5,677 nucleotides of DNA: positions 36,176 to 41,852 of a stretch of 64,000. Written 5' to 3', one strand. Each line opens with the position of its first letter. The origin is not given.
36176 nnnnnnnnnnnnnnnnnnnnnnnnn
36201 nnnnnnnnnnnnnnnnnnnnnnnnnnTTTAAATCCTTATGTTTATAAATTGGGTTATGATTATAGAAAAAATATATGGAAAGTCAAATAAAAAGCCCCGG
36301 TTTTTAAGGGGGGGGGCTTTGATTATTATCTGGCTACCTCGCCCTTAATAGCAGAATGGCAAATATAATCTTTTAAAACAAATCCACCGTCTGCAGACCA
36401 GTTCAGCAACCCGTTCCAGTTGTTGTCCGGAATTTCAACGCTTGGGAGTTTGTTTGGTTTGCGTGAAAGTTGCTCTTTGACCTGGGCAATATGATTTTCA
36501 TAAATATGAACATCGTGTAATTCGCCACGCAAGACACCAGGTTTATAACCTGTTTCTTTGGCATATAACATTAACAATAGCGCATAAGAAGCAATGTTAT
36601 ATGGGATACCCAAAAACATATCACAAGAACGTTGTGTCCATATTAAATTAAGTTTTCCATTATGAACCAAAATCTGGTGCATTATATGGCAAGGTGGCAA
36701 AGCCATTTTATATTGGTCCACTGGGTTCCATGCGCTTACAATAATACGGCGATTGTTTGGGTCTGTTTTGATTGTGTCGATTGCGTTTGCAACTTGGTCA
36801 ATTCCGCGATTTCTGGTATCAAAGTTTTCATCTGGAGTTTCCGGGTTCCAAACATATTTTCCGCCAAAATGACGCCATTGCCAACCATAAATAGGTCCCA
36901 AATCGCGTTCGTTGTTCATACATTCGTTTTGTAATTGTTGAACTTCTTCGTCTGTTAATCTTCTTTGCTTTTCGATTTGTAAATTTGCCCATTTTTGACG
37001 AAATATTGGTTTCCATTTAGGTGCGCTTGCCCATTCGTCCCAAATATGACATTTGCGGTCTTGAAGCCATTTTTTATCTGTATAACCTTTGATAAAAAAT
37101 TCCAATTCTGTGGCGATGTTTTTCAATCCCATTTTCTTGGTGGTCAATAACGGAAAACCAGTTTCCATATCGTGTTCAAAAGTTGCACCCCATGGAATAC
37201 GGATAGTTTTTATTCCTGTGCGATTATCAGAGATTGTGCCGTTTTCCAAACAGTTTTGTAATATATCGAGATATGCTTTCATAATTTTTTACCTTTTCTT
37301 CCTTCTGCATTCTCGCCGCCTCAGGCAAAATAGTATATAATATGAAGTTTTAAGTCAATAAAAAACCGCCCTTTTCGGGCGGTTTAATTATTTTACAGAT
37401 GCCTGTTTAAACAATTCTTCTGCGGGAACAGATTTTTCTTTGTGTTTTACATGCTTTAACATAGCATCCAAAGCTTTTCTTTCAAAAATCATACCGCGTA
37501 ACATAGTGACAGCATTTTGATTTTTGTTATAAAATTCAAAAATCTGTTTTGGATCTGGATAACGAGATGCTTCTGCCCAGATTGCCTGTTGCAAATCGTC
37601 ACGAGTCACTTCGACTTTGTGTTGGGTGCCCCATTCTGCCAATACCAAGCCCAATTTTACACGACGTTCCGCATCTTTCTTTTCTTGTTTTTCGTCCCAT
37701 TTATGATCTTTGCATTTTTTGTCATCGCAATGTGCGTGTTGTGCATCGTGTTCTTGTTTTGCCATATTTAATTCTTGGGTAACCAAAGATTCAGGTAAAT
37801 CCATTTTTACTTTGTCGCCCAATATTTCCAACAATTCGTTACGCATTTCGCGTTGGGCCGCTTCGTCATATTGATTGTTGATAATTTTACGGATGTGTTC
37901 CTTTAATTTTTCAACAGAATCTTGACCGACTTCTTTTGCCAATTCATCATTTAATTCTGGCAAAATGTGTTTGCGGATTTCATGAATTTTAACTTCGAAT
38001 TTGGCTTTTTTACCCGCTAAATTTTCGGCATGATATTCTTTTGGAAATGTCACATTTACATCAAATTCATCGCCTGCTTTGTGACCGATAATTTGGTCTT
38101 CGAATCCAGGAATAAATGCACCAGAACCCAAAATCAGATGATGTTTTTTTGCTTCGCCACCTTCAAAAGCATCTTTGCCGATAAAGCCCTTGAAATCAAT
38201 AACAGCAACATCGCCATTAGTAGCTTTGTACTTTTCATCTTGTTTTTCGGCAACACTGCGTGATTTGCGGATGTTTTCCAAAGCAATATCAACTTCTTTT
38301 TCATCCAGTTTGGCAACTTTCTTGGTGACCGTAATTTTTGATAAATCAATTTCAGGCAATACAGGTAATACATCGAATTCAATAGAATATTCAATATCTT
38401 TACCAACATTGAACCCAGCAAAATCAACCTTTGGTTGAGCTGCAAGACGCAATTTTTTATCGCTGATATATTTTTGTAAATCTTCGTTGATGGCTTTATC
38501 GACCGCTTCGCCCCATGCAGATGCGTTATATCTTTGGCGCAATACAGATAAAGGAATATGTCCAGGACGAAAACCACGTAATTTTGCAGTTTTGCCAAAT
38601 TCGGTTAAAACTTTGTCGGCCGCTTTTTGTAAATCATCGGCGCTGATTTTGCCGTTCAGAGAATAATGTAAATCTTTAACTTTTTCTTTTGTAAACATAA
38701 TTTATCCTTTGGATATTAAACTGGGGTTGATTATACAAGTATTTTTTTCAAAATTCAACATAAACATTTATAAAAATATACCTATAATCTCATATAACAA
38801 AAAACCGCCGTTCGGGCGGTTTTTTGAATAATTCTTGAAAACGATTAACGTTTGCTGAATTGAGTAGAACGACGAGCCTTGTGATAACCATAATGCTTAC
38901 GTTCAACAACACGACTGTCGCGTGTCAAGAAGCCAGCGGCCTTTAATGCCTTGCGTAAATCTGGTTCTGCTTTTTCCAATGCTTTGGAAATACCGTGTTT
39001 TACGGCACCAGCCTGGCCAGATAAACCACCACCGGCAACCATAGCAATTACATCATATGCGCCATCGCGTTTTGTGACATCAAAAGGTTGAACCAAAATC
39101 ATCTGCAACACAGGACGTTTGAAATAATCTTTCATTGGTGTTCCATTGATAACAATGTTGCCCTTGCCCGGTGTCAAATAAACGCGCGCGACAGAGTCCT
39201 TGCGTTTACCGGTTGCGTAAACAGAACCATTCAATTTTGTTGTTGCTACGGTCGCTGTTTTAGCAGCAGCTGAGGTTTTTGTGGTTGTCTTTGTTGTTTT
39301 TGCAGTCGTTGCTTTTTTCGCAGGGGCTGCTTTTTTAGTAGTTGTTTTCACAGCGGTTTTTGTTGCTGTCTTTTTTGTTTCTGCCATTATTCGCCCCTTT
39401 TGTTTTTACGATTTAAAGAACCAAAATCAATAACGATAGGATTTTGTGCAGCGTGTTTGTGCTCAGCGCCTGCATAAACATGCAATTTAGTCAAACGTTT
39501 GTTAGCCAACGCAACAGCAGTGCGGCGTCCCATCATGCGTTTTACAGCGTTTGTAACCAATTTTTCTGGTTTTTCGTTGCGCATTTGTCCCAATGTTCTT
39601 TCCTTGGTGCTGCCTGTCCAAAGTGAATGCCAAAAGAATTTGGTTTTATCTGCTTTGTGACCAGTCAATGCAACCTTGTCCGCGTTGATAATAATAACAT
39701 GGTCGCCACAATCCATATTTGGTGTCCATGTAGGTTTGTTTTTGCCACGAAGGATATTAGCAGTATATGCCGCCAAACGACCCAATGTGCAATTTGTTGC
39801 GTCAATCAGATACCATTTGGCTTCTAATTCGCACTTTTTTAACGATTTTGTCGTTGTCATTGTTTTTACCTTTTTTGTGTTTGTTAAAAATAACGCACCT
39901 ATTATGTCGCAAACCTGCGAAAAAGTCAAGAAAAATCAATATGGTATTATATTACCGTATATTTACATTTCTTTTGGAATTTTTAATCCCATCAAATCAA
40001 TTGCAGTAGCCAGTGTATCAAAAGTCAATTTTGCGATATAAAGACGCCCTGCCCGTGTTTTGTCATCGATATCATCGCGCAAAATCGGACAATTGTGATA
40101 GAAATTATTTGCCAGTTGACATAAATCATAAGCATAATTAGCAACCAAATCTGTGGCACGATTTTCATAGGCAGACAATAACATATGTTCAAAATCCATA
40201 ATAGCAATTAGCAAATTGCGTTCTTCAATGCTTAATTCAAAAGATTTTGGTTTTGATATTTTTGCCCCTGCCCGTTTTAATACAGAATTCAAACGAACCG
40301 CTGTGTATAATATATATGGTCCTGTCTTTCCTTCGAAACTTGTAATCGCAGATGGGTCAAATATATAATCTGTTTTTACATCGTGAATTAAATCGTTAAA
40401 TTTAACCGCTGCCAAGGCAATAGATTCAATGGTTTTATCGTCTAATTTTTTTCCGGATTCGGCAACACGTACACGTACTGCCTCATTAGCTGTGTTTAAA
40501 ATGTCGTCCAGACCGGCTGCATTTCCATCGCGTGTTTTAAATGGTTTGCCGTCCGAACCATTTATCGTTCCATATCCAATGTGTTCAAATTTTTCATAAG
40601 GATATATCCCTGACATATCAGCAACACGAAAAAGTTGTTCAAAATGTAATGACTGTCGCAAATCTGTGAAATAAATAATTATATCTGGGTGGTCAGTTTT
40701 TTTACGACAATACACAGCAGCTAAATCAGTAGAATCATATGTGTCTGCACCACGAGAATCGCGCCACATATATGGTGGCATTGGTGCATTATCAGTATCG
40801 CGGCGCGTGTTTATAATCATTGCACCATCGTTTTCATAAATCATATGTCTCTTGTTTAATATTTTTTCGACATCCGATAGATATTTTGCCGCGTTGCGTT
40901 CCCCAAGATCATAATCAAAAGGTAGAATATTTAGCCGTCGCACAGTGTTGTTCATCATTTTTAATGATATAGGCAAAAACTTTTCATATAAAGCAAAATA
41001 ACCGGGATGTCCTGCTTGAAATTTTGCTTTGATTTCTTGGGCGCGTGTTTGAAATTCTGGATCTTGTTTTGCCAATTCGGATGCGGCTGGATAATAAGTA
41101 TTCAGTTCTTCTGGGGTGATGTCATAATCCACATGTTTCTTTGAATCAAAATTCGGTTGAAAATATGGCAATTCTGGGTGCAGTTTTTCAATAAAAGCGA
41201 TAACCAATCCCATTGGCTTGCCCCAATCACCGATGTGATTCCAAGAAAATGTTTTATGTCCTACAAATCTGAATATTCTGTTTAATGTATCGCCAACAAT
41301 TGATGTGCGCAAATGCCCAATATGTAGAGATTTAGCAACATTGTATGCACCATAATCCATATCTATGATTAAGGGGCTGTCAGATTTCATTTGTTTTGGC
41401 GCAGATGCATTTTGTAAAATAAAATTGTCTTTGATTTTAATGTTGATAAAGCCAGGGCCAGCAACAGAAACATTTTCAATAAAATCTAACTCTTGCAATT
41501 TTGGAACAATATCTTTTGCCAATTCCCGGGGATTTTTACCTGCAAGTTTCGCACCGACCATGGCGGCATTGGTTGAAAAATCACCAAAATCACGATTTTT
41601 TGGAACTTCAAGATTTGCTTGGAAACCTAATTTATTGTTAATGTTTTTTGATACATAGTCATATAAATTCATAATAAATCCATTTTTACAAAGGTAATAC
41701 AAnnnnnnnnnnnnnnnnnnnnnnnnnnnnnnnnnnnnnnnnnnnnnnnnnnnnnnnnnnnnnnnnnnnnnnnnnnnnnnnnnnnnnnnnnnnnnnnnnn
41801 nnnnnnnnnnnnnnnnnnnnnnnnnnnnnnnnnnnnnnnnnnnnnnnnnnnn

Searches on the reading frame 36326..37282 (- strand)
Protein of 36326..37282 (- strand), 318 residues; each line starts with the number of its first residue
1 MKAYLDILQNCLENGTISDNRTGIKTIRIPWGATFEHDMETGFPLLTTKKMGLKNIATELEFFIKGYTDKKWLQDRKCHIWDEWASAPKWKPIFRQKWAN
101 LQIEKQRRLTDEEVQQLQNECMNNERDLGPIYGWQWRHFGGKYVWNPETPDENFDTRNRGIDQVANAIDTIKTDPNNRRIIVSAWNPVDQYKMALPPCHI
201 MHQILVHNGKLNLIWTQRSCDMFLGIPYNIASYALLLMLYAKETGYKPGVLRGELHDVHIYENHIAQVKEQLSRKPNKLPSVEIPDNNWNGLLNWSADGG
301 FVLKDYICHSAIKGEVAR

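Call 72: search_protein_families(library=pfam, proteins=[window:36326-37282:-], max_evalue=0.00001)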
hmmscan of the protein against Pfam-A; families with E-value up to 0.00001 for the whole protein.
window:36326-37282:- (318 aa): 1 family
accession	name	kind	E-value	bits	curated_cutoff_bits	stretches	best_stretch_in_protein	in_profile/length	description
PF00303.24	Thymidylat_synt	-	7.3e-88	294.6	24.3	1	2-317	1-265/266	Thymidylate synthase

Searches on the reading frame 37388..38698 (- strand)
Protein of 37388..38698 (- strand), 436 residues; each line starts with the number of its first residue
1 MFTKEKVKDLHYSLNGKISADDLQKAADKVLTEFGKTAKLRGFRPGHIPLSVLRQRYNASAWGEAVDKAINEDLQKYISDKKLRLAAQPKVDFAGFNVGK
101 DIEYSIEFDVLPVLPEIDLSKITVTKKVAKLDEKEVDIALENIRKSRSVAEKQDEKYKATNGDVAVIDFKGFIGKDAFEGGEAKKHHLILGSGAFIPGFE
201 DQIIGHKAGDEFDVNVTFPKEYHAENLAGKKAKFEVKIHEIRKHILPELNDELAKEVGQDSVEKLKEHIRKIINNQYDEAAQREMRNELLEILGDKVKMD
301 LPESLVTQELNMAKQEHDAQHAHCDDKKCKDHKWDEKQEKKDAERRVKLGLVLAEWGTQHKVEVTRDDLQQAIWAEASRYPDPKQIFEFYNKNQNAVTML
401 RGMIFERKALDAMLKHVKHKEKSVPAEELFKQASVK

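Call 72: search_protein_families(library=pfam, proteins=[window:37388-38698:-], max_evalue=0.00001)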
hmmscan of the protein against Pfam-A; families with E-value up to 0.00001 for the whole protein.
window:37388-38698:- (436 aa): 3 families
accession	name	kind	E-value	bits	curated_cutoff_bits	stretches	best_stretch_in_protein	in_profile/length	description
PF05697.18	Trigger_N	-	7.8e-31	107.7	22.2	1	3-143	4-144/144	Bacterial trigger factor protein (TF)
PF05698.19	Trigger_C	-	2.7e-29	102.7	22.7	1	261-414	1-161/162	Bacterial trigger factor protein (TF) C-terminus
PF00254.34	FKBP_C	-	1.1e-14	54.9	21.1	1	157-238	3-93/94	FKBP-type peptidyl-prolyl cis-trans isomerase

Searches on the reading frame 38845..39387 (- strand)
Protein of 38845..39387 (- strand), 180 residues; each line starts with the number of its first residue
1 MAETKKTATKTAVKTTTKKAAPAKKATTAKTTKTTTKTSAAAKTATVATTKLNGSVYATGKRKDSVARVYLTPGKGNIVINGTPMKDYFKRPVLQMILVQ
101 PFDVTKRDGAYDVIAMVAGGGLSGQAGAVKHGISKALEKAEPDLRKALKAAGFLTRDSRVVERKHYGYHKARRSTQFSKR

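Call 72: search_protein_families(library=pfam, proteins=[window:38845-39387:-], max_evalue=0.00001)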
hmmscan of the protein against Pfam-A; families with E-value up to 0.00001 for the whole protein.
window:38845-39387:- (180 aa): 1 family
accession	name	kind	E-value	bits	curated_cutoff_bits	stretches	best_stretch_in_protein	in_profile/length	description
PF00380.25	Ribosomal_S9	-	7.9e-46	155.9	22.5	1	60-180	1-121/121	Ribosomal protein S9/S16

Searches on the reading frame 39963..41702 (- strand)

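Call 69: search_protein_families(library=pfam, proteins=[window:39963-41702:-], max_evalue=0.001)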
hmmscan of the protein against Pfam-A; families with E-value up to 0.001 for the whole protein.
window:39963-41702:- (579 aa): 3 families
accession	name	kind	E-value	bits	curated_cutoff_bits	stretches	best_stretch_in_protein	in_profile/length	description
PF00750.26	tRNA-synt_1d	-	1.9e-62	211.7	23.3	1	106-449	15-348/349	tRNA synthetases class I (R), catalytic domain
PF05746.21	DALR_1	-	3.5e-23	82.4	22.3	1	464-579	1-117/117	DALR anticodon binding domain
PF03485.21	Arg_tRNA_synt_N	-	2.8e-21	76.4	21.5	1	26-90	21-85/85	Arginyl tRNA synthetase N terminal domain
